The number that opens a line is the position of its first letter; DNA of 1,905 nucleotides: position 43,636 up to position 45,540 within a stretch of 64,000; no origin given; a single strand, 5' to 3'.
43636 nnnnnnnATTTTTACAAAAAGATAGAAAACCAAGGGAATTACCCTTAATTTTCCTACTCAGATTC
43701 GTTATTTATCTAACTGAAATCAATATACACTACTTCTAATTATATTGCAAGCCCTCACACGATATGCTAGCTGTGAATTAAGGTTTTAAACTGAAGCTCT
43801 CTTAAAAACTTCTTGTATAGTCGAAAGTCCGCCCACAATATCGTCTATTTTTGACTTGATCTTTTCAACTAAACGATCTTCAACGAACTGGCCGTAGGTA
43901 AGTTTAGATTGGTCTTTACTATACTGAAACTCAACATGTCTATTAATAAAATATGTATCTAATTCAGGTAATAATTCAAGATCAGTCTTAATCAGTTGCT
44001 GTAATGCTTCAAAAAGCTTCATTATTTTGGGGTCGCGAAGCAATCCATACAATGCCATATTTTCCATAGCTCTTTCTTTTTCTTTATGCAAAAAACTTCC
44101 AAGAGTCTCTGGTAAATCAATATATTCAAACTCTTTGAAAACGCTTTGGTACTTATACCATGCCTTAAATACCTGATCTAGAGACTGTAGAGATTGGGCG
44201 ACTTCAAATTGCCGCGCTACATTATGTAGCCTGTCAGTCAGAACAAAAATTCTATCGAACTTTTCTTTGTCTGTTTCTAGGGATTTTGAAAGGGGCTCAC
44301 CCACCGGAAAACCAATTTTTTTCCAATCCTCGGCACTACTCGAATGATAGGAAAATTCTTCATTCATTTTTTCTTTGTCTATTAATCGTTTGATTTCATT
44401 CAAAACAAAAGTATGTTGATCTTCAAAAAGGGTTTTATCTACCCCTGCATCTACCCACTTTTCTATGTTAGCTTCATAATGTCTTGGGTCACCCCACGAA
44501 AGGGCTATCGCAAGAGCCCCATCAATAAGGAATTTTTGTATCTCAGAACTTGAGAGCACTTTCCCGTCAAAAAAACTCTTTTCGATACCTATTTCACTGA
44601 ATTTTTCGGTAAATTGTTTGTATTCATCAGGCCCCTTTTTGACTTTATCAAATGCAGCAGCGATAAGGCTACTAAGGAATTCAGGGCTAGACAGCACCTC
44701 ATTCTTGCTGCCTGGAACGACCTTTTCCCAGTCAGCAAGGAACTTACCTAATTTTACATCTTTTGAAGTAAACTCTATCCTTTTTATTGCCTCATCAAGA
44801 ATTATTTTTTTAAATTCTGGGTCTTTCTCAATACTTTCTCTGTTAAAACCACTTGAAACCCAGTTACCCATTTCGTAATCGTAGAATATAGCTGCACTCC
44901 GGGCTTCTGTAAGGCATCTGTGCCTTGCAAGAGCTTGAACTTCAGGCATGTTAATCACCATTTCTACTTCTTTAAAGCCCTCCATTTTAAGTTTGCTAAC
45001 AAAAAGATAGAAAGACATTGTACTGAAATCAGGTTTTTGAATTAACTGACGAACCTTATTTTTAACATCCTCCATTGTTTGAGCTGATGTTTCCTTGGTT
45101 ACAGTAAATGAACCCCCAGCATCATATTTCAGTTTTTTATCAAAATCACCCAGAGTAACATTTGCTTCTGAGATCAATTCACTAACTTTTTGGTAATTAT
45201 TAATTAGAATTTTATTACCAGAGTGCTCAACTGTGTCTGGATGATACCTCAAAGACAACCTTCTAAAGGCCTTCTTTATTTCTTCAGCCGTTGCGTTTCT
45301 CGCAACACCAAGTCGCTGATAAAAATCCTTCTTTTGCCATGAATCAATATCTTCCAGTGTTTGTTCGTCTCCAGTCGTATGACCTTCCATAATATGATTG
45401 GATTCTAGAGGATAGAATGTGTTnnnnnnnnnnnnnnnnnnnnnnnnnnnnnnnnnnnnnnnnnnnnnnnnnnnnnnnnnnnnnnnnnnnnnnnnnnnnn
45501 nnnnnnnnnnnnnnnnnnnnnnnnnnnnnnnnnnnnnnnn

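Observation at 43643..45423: AT-rich J-domain protein gene inserted between infA and rpmJ in the otherwise canonical ribosomal operon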

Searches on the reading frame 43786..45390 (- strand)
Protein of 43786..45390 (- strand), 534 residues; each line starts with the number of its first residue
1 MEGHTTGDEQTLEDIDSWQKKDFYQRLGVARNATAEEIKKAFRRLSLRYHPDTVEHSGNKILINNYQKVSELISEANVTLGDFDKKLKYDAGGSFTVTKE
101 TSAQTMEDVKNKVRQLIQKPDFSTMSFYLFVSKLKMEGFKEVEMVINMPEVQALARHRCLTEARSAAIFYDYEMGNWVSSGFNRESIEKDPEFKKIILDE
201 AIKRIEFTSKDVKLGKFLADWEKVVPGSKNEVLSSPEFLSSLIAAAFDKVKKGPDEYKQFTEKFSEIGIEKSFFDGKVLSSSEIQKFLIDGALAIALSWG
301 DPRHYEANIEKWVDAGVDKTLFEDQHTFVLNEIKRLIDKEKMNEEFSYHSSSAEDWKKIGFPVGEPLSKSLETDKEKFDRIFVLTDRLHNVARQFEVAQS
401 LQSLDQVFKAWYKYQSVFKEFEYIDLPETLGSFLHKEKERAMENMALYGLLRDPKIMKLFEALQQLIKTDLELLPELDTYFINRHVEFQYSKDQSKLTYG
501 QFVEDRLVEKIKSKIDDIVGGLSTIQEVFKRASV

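Call 3: search_protein_families(library=pfam, proteins=[window:43786-45390:-], max_evalue=0.1)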
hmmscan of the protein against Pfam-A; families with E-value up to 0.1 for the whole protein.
window:43786-45390:- (534 aa): 1 family
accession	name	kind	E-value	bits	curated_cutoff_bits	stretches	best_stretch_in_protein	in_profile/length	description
PF00226.36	DnaJ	-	5.2e-14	52.5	27.8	1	22-90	1-63/63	DnaJ domain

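Call 4: search_protein_families(library=ncbifam, proteins=[window:43786-45390:-], max_evalue=1)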
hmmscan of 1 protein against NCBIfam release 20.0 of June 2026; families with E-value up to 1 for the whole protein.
window:43786-45390:- (534 aa): 16 families
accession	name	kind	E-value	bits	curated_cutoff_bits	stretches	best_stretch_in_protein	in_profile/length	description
TIGR02349.1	DnaJ_bact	equivalog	7.1e-15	55.2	377.2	1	22-111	1-86/354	molecular chaperone DnaJ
NF037946.1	terminal_TopJ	equivalog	3.3e-13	49.1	300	1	19-93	3-70/810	terminal organelle assembly protein TopJ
NF008035.0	PRK10767.1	subfamily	3.7e-13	49.2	338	1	19-107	2-84/374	molecular chaperone DnaJ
NF010892.0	PRK14299.1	equivalog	4.9e-13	49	392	1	20-140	3-116/291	chaperone protein DnaJ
NF010872.0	PRK14279.1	equivalog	1.4e-12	47.5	556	1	17-91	5-73/394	molecular chaperone DnaJ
NF010874.0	PRK14281.1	equivalog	8.9e-12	44.8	619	1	20-105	2-81/397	chaperone protein DnaJ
TIGR03835.1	termin_org_DnaJ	equivalog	2.4e-11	42.8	512.25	1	20-113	1-87/871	terminal organelle assembly protein TopJ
NF010885.0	PRK14292.1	equivalog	7.4e-11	41.6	585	1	21-95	2-69/371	chaperone protein DnaJ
NF010894.0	PRK14301.1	equivalog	1.2e-10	41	548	1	19-108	2-85/373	chaperone protein DnaJ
NF010871.0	PRK14278.1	equivalog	5.9e-10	38.5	502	1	21-95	3-70/378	molecular chaperone DnaJ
NF050028.1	CldAdptActJ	equivalog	3.6e-07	30.6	150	1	23-55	4-36/93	cold adaptation protein ActJcold adaptation protein ActJ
NF006948.0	PRK09430.1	equivalog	1.8e-05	24.5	162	1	21-53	200-232/267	co-chaperone DjlA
NF007618.0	PRK10266.1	equivalog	8.8e-05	22.1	403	1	21-90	4-66/306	curved DNA-binding protein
NF006269.1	PRK08418.1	equivalog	0.012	14.4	320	1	480-503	59-82/408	aminofutalosine deaminase family hydrolase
NF008131.0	PRK10879.1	equivalog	0.026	13.3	465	1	87-197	124-231/438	Xaa-Pro aminopeptidase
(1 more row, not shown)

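Call 6: find_homologous_proteins(query=window:43786-45390:-, max_evalue=0.001)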
Query window:43786-45390:- (534 aa): 51 proteins with E <= 0.001 among 8000 candidates.
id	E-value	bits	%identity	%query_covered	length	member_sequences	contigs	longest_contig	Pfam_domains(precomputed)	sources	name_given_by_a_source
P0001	0.0e+0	1180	100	100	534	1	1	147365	PF00226.37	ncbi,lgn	-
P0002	1.4e-7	49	49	13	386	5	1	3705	PF00226.37,PF27439.1,PF15777.11,PF00684.26,PF01556.24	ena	-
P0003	4.1e-7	48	40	17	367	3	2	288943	PF00226.37,PF00684.26,PF01556.24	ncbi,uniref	ncbi:molecular chaperone DnaJ [Candidatus Walczuchella endosymbiont of Icerya purchasi]|uniref:molec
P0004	4.9e-7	47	49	14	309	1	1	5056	PF00226.37,PF01556.24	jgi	jgi:curved DNA-binding protein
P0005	1.7e-6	46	53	13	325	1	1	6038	PF00226.37,PF01556.24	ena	-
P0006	3.0e-6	45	47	14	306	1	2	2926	PF00226.37,PF01556.24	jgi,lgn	jgi:curved DNA-binding protein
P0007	6.4e-6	44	35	17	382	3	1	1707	PF00226.37,PF00684.26,PF01556.24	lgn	-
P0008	7.2e-6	43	45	13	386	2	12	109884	PF00226.37,PF00684.26,PF01556.24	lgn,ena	-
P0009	7.3e-6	43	48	14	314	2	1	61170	PF00226.37,PF01556.24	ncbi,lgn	-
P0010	1.4e-5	43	42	13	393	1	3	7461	PF00226.37,PF27659.1,PF00684.26,PF01556.24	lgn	-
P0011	1.5e-5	42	45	13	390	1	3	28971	PF00226.37,PF27659.1,PF00684.26,PF01556.24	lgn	-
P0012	1.6e-5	42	42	13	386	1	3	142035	PF00226.37,PF00684.26,PF01556.24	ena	-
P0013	2.7e-5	42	44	13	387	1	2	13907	PF00226.37,PF27659.1,PF00684.26,PF01556.24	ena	-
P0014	3.8e-5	41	48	13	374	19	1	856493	PF00226.37,PF27439.1,PF00684.26,PF01556.24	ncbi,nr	ncbi:MAG: molecular chaperone DnaJ [Anaerolineales bacterium]|nr:molecular chaperone DnaJ [Anaerolin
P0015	3.9e-5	41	44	13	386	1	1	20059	PF00226.37,PF27659.1,PF00684.26,PF01556.24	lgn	-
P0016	4.7e-5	41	70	6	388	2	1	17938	PF00226.37,PF27659.1,PF00684.26,PF01556.24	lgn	-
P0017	6.1e-5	40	67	6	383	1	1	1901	PF00226.37,PF00684.26,PF01556.24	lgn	-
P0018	1.2e-4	39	67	6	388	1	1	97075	PF00226.37,PF27659.1,PF00684.26,PF01556.24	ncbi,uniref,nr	ncbi:molecular chaperone DnaJ [Pedobacter sp. ASV28]|uniref:molecular chaperone DnaJ n=1 Tax=Pedobac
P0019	1.2e-4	39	42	13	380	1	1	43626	PF00226.37,PF00684.26,PF01556.24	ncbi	ncbi:MAG: molecular chaperone DnaJ [Bacteroidota bacterium]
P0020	1.4e-4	39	47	14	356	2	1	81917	PF00226.37,PF27659.1,PF15777.11,PF00684.26,PF01556.24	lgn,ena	-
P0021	1.5e-4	39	42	13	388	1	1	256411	PF00226.37,PF00684.26,PF01556.24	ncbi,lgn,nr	ncbi:MAG: dnaJ [Sphingobacteriales bacterium]|nr:dnaJ [Sphingobacteriales bacterium]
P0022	1.6e-4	39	45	13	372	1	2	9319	PF00226.37,PF27439.1,PF00684.26,PF01556.24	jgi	jgi:molecular chaperone DnaJ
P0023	2.5e-4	38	67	6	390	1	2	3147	PF00226.37,PF00684.26,PF01556.24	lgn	-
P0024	2.8e-4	38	64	6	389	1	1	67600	PF00226.37,PF27659.1,PF00684.26,PF01556.24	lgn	-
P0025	3.3e-4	38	44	13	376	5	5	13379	PF00226.37,PF00684.26,PF01556.24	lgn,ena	-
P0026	5.2e-4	37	48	14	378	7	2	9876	PF00226.37,PF27659.1,PF27439.1,PF17302.9,PF00684.26,PF01556.24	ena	-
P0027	5.5e-4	37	43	13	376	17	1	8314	PF00226.37,PF00684.26,PF01556.24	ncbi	-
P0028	5.7e-4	37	46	14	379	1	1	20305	PF00226.37,PF27439.1,PF00684.26,PF01556.24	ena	-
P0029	6.0e-4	37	64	6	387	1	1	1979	PF00226.37,PF27659.1,PF00684.26,PF01556.24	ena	-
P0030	6.4e-4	37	64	6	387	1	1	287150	PF00226.37,PF27659.1,PF00684.26,PF01556.24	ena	-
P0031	6.4e-4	37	49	13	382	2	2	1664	PF00226.37,PF27439.1,PF00684.26,PF01556.24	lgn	-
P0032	6.6e-4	37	45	13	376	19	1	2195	PF00226.37,PF27439.1,PF00684.26,PF01556.24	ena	-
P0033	6.7e-4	37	64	6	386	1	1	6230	PF00226.37,PF27659.1,PF00684.26,PF01556.24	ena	-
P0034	7.4e-4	37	64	6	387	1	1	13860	PF00226.37,PF27659.1,PF00684.26,PF01556.24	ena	-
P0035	7.9e-4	37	64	6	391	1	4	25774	PF00226.37,PF00684.26,PF01556.24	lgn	-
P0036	8.1e-4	37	64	6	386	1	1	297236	PF00226.37,PF27659.1,PF00684.26,PF01556.24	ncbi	-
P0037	8.1e-4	37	64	6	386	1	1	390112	PF00226.37,PF27659.1,PF00684.26,PF01556.24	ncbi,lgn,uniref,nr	ncbi:MAG: molecular chaperone DnaJ [Pedobacter sp.]|uniref:molecular chaperone DnaJ n=1 Tax=Pedobact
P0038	8.2e-4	37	64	6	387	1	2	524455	PF00226.37,PF27659.1,PF00684.26,PF01556.24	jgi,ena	jgi:molecular chaperone DnaJ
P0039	8.2e-4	37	64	6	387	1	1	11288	PF00226.37,PF27659.1,PF00684.26,PF01556.24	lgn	-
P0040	8.3e-4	37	64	6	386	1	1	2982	PF00226.37,PF27659.1,PF00684.26,PF01556.24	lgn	-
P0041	8.6e-4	37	64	6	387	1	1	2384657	PF00226.37,PF27659.1,PF00684.26,PF01556.24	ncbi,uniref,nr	ncbi:molecular chaperone DnaJ [Pedobacter sp. KR3-3]|uniref:Chaperone protein DnaJ n=1 Tax=Pedobacte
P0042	8.8e-4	37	64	6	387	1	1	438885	PF00226.37,PF27659.1,PF00684.26,PF01556.24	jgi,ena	-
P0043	9.3e-4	36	64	6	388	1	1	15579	PF00226.37,PF27659.1,PF00684.26,PF01556.24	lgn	-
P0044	9.3e-4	36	64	6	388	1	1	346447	PF00226.37,PF27659.1,PF00684.26,PF01556.24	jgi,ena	-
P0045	9.3e-4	36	64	6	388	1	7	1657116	PF00226.37,PF27659.1,PF00684.26,PF01556.24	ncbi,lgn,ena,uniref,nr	ncbi:molecular chaperone DnaJ [Pedobacter chitinilyticus]|uniref:Chaperone protein DnaJ n=1 Tax=Pedo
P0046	9.4e-4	36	64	6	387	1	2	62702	PF00226.37,PF27659.1,PF00684.26,PF01556.24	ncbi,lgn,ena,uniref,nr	ncbi:molecular chaperone DnaJ [Pedobacter helvus]|uniref:Chaperone protein DnaJ n=1 Tax=Pedobacter h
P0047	9.4e-4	36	64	6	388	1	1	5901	PF00226.37,PF00684.26,PF01556.24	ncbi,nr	ncbi:MAG: molecular chaperone DnaJ [Pedobacter sp.]|nr:MAG: molecular chaperone DnaJ [Pedobacter sp.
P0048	9.4e-4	36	64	6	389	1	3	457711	PF00226.37,PF27659.1,PF00684.26,PF01556.24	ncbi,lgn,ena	-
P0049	9.4e-4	36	64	6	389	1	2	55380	PF00226.37,PF27659.1,PF00684.26,PF01556.24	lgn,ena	-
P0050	9.4e-4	36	64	6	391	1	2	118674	PF00226.37,PF00684.26,PF01556.24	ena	-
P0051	9.4e-4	36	64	6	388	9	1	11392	PF00226.37,PF27659.1,PF00684.26,PF01556.24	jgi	-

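Call 9: find_encoding_contigs(protein=P0001, flank=10000, max_places=6)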
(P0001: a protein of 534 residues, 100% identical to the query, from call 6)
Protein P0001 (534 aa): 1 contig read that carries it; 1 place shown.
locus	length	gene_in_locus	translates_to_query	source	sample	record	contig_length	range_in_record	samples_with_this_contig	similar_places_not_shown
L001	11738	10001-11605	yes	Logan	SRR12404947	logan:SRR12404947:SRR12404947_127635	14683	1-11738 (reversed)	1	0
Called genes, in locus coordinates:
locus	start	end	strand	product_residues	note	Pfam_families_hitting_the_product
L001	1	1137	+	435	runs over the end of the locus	PF26449:DUF8128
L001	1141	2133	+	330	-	PF02618:YceG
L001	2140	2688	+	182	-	PF16473:Rv2179c-like (faint), PF00929:RNase_T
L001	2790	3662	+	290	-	-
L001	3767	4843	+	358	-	PF02540:NAD_synthase (weak), PF03054:tRNA_Me_trans, PF20259:tRNA_Me_trans_M, PF20258:tRNA_Me_trans_C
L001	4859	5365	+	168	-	PF02308:MgtC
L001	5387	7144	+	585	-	PF01411:tRNA-synt_2c, PF07973:tRNA_SAD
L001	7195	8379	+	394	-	-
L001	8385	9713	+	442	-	-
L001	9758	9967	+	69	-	PF01176:eIF-1a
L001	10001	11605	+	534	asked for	PF00226:DnaJ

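Call 15: search_protein_representatives(protein=window:43789-45105:-)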
Query: 439 residues. Proteins with E-value up to 0.001 (for the whole library): 7; up to 1e-10: 1; up to 1e-30: 1. The best 7 are listed.
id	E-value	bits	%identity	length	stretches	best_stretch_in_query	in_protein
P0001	5.1e-285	961.3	100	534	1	1-439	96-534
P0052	7.6e-10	55.0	25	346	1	20-223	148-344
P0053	1.7e-07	47.3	26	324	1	22-175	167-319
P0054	3.4e-07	46.3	30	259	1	14-175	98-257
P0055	7.0e-07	45.2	26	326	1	31-166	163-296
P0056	4.5e-05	39.3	26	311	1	17-179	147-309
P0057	4.8e-05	39.2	22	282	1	28-170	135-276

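Call 17: search_protein_families(library=pfam, proteins=[P0052, P0053, P0054, P0055, P0056, P0057], max_evalue=0.01)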
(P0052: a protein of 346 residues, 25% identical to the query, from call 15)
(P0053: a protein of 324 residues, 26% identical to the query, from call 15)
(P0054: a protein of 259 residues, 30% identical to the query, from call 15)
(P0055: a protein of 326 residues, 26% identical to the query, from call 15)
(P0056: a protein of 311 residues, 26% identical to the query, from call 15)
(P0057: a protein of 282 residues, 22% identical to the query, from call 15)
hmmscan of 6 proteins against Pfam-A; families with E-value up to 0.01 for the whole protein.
P0052 (346 aa): 2 families
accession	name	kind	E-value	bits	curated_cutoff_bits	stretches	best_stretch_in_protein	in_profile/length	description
PF00226.36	DnaJ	-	6.7e-20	71.4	27.8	1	24-86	1-63/63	DnaJ domain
PF10500.14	SR-25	-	0.0087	16.1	40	0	74-173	48-147/226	Nuclear RNA-splicing-associated protein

P0053 (324 aa): 1 family
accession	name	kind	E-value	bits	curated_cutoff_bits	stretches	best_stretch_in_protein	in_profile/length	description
PF00226.36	DnaJ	-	1.2e-16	61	27.8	1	23-82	1-62/63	DnaJ domain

P0054 (259 aa): 2 families
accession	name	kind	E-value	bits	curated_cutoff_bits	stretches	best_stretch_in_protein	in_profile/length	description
PF00226.36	DnaJ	-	1.2e-08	35.4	27.8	1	18-79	4-58/63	DnaJ domain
PF20446.3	ABC_N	-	0.0079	16.5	26.5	0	175-240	56-121/162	ATPase of the ABC class N-terminal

P0055 (326 aa): 2 families
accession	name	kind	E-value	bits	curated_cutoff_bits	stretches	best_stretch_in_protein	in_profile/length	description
PF00226.36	DnaJ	-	4e-14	52.9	27.8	1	21-80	1-63/63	DnaJ domain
PF01804.23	Penicil_amidase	-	0.0074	15.8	21.3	1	78-317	499-662/675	Penicillin amidase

P0056 (311 aa): 1 family
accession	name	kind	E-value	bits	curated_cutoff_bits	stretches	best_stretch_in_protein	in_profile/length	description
PF00226.36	DnaJ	-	1.4e-15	57.6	27.8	1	21-79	1-63/63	DnaJ domain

P0057 (282 aa): 1 family
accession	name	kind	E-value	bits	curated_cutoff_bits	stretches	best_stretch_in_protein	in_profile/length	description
PF00226.36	DnaJ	-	1.3e-18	67.2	27.8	1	2-61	1-62/63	DnaJ domain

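Call 18: find_encoding_contigs(protein=P0052, flank=8000, max_places=4)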
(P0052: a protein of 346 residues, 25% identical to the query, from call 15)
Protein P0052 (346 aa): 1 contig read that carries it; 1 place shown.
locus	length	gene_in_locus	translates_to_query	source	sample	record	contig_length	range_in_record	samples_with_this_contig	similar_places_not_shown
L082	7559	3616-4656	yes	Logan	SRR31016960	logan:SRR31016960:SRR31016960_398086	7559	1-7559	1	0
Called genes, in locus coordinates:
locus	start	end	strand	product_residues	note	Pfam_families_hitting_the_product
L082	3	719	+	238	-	?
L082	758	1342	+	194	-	PF00334:NDK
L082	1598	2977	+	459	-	PF23023:Anti-Pycsar_Apyc1, PF00753:Lactamase_B, PF16661:Lactamase_B_6, PF12706:Lactamase_B_2 (weak), PF10996:Beta-Casp, PF07521:RMMBL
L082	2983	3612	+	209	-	PF18306:LDcluster4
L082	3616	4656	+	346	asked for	PF00226:DnaJ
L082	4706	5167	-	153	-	-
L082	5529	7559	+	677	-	?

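Call 21: find_encoding_contigs(protein=P0053, flank=8000, max_places=4)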
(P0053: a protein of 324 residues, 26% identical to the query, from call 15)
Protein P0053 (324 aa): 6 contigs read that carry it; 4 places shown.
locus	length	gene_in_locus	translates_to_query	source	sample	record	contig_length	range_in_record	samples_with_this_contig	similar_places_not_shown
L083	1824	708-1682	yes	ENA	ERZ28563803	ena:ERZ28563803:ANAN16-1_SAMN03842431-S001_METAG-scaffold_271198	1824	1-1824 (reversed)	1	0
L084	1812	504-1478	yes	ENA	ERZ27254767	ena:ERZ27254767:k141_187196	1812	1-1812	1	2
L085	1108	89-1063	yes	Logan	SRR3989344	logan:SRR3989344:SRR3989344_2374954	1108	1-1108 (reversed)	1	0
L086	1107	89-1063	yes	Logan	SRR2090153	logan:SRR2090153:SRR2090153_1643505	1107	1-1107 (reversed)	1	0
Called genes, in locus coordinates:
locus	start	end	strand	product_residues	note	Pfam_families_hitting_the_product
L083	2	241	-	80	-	?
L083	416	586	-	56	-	-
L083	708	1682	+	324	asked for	PF00226:DnaJ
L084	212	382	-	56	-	-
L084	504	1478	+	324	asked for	PF00226:DnaJ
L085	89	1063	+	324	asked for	PF00226:DnaJ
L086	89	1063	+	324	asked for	PF00226:DnaJ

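Call 22: find_encoding_contigs(protein=P0054, flank=8000, max_places=4)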
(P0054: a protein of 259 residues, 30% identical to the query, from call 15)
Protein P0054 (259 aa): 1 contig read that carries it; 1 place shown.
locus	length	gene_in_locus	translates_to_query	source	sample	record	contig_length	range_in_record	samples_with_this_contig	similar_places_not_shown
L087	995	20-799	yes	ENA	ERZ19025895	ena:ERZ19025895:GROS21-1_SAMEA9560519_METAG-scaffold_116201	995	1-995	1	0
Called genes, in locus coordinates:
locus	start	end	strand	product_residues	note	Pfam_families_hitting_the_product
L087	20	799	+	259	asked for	PF00226:DnaJ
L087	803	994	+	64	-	?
